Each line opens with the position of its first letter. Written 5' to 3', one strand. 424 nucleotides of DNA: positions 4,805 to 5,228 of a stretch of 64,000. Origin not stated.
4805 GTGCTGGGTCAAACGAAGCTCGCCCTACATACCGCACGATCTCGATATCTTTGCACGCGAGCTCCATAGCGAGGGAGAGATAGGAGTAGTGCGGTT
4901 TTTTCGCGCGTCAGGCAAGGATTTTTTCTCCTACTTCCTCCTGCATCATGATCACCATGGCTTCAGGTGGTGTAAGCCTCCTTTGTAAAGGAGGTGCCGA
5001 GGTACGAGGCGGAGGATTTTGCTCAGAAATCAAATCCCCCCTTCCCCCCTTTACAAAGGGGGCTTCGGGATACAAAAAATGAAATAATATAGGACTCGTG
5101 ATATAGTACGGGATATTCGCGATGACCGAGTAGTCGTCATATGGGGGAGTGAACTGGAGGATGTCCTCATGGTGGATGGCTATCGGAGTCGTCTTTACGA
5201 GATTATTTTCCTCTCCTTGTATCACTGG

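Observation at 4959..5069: MITE-like palindromic element inserted in frame into the essential rRNA methyltransferase gene rsmA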

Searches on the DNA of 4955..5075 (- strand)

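Call 36: search_dna_similar(query=window:4955-5075:-, collection=phages, mode=distant, max_evalue=0.01, max_rows=15)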
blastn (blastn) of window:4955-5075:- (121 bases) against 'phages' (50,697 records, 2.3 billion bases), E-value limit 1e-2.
No match.

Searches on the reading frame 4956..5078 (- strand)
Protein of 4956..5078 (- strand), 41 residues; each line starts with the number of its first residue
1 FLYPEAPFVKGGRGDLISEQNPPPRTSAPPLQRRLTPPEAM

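Call 66: find_homologous_proteins(query=window:4956-5078:-, max_evalue=10)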
Query seq(41 aa): no candidate shares three 5-residue words with the query. No homologue found.
